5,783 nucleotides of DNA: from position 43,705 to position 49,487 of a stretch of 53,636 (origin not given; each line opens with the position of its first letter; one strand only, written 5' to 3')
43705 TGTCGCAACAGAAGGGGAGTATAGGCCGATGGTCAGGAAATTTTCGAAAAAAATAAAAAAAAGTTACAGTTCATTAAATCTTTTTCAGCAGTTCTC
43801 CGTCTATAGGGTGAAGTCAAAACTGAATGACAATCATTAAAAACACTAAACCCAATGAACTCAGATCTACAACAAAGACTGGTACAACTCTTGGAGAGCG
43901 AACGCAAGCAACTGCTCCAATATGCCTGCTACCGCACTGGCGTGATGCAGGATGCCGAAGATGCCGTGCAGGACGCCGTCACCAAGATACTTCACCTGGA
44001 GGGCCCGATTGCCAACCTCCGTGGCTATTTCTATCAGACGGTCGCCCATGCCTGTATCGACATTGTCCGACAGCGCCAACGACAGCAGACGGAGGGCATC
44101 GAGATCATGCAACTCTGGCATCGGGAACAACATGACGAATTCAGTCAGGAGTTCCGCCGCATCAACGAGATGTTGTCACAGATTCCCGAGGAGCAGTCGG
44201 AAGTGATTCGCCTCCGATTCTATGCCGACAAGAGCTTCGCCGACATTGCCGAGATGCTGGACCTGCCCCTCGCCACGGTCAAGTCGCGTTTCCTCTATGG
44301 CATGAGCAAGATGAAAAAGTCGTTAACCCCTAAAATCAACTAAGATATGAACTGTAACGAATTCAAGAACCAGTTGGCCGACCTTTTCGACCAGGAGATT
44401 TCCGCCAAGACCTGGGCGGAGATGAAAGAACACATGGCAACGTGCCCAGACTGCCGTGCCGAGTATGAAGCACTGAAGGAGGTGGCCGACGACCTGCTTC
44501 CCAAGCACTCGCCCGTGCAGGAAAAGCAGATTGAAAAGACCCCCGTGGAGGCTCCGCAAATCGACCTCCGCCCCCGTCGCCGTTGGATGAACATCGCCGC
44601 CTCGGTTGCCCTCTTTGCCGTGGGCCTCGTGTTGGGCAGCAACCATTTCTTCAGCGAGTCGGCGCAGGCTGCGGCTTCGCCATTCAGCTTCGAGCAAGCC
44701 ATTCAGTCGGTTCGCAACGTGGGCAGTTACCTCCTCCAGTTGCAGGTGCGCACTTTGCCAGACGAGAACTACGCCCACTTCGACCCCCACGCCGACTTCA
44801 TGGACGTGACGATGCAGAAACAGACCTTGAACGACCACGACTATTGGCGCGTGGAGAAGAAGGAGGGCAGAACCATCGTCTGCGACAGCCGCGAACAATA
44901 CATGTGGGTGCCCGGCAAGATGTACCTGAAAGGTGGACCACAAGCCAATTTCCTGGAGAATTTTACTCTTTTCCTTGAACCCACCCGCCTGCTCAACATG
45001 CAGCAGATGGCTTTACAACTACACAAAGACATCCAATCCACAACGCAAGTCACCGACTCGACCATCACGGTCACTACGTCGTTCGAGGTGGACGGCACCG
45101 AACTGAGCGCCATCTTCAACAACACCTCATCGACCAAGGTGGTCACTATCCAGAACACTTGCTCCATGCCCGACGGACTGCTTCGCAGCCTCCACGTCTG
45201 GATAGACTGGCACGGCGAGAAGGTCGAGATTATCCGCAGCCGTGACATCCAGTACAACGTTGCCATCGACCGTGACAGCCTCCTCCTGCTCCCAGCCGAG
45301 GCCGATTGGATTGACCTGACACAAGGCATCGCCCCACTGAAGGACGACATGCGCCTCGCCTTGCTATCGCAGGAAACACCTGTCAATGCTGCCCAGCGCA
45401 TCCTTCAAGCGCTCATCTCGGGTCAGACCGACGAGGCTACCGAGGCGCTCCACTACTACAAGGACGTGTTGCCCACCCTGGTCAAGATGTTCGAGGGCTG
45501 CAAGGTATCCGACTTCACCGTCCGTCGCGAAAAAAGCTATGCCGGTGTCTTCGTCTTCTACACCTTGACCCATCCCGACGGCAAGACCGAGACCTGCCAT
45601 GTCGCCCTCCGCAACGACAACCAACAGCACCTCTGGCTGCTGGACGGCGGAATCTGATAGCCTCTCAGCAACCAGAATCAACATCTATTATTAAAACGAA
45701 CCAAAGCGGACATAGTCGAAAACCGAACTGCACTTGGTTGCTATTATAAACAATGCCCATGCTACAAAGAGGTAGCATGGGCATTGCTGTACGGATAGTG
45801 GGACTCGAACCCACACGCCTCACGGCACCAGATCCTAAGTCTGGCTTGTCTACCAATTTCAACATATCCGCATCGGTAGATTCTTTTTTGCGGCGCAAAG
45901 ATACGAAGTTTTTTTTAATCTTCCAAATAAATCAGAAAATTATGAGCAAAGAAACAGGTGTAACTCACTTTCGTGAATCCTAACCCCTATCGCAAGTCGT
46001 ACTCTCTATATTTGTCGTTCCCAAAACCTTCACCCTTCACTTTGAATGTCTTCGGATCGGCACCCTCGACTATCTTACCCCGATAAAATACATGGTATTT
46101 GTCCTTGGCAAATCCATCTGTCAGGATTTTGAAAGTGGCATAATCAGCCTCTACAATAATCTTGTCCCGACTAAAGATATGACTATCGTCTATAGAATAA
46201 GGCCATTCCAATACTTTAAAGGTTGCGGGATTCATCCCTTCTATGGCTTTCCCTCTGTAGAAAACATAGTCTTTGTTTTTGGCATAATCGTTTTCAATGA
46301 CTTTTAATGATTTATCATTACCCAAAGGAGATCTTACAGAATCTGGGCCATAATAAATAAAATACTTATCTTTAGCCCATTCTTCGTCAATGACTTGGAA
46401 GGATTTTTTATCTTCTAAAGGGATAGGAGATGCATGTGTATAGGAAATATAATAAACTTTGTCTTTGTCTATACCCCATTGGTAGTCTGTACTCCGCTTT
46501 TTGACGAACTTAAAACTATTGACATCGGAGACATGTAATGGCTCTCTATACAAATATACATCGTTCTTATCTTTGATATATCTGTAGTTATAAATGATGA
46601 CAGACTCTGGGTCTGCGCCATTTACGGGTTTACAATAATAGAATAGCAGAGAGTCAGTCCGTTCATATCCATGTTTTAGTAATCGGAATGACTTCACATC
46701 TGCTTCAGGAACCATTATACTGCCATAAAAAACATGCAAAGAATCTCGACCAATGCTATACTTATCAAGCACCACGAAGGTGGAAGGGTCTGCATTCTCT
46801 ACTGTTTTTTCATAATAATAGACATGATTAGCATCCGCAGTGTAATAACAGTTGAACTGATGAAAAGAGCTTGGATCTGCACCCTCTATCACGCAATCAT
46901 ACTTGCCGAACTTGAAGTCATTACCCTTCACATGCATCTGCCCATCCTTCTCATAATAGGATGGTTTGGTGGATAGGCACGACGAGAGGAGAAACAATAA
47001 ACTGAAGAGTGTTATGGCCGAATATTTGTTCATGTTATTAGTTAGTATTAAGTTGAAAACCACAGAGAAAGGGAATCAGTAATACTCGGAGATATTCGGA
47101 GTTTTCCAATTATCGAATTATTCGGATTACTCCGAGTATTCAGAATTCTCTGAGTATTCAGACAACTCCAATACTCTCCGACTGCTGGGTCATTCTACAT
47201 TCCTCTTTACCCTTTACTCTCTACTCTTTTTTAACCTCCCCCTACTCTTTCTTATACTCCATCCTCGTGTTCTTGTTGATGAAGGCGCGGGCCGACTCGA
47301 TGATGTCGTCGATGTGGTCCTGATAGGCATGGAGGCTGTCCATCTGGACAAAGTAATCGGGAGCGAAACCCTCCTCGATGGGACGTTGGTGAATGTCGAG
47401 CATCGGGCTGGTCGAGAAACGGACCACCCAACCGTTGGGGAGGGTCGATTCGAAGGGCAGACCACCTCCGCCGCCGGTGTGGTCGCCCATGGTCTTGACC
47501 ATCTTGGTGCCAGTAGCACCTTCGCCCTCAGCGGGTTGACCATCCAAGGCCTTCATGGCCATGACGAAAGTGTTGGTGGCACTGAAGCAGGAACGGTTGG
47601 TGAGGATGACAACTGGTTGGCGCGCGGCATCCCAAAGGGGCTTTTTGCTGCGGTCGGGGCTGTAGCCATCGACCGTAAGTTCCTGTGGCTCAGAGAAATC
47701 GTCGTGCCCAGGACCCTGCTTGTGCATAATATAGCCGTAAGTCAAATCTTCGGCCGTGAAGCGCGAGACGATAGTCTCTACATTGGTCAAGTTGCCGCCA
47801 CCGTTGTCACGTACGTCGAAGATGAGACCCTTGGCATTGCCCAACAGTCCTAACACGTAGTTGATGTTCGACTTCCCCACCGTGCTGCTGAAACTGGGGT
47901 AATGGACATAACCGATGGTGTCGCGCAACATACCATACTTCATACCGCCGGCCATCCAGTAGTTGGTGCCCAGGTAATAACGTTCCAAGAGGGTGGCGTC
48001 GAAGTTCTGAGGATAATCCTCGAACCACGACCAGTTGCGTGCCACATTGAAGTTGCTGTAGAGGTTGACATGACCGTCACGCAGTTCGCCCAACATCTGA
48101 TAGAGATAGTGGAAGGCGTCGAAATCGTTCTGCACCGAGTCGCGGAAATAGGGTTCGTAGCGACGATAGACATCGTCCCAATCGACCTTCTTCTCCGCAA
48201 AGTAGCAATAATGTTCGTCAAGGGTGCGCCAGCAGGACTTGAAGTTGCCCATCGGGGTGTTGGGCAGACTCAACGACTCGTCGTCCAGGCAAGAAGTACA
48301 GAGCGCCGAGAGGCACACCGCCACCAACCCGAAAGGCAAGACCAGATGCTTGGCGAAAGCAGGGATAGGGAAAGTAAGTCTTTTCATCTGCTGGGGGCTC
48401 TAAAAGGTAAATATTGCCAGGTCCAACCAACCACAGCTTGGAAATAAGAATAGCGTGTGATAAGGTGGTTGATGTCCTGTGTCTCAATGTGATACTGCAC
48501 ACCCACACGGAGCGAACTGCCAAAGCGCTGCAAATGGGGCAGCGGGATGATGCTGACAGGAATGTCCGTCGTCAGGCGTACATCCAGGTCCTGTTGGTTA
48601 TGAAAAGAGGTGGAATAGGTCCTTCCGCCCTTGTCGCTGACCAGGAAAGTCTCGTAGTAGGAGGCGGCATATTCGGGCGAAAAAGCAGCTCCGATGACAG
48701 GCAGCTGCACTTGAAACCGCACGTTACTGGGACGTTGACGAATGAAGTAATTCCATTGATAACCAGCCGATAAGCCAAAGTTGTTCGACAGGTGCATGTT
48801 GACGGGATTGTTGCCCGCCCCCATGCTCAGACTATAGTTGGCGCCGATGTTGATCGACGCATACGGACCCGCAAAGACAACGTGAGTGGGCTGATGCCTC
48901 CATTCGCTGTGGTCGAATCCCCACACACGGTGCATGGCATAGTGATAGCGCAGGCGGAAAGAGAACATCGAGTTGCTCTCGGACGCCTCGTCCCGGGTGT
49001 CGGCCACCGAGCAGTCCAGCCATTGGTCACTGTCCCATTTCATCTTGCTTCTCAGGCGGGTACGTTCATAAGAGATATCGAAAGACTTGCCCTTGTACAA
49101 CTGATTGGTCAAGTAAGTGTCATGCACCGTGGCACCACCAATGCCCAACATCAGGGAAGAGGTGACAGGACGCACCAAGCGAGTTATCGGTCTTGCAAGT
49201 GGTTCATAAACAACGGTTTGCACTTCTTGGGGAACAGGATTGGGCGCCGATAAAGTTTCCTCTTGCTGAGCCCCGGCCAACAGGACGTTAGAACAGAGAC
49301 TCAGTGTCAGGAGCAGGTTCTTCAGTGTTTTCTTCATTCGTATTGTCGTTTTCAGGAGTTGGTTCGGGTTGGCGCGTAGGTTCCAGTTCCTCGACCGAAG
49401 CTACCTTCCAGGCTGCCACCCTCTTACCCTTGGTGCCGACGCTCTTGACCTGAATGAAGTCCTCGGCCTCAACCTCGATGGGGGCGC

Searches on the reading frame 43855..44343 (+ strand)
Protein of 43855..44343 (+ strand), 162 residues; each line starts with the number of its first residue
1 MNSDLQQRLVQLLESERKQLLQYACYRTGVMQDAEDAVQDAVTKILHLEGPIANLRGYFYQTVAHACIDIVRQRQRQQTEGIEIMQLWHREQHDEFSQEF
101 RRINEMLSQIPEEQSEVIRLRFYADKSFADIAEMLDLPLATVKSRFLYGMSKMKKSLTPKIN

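Call 18: search_protein_families(library=pfam, proteins=[window:43855-44343:+])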
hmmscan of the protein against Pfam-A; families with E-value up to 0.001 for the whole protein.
window:43855-44343:+ (162 aa): 3 families
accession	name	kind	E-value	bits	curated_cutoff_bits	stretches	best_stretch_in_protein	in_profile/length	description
PF08281.18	Sigma70_r4_2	-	3e-11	43.2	25.7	1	101-146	2-47/54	Sigma-70, region 4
PF04545.22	Sigma70_r4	-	3.7e-11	42.8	24.1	1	107-155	2-50/50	Sigma-70, region 4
PF04542.20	Sigma70_r2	-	1.1e-07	31.9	24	1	12-76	1-70/71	Sigma-70 region 2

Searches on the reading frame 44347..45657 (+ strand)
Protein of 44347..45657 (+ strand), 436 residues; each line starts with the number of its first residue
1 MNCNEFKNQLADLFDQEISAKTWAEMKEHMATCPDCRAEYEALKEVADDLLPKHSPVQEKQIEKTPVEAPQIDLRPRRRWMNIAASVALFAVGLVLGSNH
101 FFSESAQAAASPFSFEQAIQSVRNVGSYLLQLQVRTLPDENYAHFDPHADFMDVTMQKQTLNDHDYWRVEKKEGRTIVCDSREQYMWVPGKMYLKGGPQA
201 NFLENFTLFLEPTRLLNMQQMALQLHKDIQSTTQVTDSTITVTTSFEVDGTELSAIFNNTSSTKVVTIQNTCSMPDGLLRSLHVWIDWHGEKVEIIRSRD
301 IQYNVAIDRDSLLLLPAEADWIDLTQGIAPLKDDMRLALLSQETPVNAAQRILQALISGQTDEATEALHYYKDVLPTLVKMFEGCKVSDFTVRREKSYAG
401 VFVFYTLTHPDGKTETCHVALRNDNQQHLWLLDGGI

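Call 18: search_protein_families(library=pfam, proteins=[window:44347-45657:+])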
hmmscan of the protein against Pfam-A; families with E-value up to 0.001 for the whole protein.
window:44347-45657:+ (436 aa): 1 family
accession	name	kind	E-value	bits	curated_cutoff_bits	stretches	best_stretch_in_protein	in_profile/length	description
PF13490.11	zf-HC2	-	1.7e-05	25.3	22.2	1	3-37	1-35/35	Putative zinc-finger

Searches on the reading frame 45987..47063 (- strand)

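Call 18: search_protein_families(library=pfam, proteins=[window:45987-47063:-])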
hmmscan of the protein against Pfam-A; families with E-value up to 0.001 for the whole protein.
window:45987-47063:- (358 aa): 1 family
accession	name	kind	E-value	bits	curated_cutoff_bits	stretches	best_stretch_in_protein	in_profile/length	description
PF13644.11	DKNYY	-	2.1e-42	145.5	25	3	54-172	13-139/141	DKNYY family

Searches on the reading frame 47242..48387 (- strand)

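Call 18: search_protein_families(library=pfam, proteins=[window:47242-48387:-])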
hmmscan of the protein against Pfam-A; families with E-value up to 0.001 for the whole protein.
window:47242-48387:- (381 aa): 2 families
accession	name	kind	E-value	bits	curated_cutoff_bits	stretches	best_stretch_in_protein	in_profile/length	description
PF03572.23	Peptidase_S41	-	1.1e-24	87.3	24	1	158-345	2-163/165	Peptidase family S41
PF14684.11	Tricorn_C1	-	4e-10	39.9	24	1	45-100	5-59/59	Tricorn protease C1 domain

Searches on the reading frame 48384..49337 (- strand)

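Call 18: search_protein_families(library=pfam, proteins=[window:48384-49337:-])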
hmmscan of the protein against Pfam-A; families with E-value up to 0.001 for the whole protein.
window:48384-49337:- (317 aa): 1 family
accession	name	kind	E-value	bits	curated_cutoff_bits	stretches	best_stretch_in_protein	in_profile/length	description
PF11777.13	DUF3316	-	1.8e-07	31.7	24.4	1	34-168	32-139/145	Protein of unknown function (DUF3316)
